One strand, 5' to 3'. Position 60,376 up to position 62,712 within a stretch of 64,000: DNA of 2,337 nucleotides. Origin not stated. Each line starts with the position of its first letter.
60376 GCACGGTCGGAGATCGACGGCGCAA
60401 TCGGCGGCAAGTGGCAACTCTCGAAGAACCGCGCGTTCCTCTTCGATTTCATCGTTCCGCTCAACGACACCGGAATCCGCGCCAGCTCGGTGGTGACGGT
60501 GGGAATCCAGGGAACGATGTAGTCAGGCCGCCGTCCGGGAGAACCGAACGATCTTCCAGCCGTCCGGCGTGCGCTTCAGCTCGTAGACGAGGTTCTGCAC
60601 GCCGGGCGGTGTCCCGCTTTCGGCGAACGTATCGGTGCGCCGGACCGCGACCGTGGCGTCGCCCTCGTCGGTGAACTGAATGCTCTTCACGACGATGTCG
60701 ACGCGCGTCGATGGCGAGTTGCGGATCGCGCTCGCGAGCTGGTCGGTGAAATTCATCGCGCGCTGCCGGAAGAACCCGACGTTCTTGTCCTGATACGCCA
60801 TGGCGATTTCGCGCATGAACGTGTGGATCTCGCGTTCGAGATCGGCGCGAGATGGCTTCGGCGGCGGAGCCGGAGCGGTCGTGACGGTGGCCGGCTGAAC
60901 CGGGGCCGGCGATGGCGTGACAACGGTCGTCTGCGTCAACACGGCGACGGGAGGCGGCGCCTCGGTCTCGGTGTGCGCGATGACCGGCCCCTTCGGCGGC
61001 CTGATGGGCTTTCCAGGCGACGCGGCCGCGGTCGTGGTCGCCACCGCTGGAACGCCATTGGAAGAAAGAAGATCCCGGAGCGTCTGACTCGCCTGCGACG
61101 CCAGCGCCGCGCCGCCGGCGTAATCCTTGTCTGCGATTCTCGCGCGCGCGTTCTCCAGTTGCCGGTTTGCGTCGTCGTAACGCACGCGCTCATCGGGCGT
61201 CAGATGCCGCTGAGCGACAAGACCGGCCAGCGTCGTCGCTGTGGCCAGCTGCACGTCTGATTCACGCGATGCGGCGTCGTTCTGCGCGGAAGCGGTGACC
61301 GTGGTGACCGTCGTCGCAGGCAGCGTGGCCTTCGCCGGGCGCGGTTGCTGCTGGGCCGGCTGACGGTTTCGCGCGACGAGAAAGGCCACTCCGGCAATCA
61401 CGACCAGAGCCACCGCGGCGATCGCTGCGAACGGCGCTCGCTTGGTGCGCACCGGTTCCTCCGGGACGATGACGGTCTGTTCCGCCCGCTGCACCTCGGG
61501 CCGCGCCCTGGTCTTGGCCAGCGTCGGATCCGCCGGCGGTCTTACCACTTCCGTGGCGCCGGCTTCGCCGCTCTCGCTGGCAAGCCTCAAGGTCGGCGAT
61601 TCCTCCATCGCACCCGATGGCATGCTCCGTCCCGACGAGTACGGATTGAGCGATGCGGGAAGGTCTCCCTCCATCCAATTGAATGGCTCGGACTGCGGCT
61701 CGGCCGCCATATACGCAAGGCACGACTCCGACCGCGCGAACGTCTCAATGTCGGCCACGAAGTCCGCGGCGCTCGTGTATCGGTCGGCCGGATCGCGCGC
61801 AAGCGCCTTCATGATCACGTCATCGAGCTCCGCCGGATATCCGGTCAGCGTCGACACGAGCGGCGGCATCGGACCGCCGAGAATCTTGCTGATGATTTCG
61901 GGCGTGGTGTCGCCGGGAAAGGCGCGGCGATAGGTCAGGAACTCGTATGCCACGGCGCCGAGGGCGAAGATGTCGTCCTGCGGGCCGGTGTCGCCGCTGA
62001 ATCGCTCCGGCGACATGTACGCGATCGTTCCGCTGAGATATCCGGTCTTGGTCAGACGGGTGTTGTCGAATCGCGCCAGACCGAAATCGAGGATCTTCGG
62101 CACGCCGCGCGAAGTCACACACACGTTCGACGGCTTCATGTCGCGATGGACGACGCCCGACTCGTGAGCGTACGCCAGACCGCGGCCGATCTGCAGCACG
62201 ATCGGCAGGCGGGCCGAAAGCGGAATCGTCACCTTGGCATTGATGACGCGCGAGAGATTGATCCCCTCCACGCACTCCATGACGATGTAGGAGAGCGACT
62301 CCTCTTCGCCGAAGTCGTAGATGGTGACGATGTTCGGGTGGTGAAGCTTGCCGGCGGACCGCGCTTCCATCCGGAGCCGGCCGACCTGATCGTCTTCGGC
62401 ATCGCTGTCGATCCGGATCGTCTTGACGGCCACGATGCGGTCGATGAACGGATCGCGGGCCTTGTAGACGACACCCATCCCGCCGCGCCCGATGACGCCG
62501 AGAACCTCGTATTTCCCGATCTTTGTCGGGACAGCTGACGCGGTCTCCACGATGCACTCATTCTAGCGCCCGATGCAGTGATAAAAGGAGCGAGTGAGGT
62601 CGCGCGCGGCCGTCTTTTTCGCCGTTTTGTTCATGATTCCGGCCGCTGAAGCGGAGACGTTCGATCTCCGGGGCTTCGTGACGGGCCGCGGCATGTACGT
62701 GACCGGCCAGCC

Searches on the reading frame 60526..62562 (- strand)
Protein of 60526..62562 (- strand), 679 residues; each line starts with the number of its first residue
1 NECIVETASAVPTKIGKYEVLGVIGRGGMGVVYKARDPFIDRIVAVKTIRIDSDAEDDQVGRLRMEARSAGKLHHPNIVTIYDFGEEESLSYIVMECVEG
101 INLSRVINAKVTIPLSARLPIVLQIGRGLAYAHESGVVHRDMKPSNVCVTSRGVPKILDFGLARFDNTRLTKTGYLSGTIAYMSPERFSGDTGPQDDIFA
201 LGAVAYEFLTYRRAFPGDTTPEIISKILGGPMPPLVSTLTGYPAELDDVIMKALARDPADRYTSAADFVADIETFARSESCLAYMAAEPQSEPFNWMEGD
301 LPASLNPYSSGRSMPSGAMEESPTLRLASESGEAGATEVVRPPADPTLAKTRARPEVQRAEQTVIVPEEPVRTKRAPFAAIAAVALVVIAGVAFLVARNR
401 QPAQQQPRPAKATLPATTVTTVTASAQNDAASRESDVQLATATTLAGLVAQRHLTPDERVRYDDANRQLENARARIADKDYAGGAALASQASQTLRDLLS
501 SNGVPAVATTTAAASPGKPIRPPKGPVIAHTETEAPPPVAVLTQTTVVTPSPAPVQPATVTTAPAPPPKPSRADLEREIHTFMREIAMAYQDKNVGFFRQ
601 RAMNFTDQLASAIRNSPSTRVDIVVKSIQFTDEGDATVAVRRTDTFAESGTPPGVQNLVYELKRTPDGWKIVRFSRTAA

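Call 14: search_protein_families(library=pfam, proteins=[window:60526-62562:-], max_evalue=0.0001)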
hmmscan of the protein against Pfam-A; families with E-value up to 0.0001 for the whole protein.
window:60526-62562:- (679 aa): 2 families
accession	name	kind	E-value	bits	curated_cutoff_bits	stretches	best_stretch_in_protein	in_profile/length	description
PF00069.31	Pkinase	-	1e-47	163.2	31.7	1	18-264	1-254/263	Protein kinase domain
PF07714.23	PK_Tyr_Ser-Thr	-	2.2e-28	99.7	23.1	1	23-263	6-250/258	Protein tyrosine and serine/threonine kinase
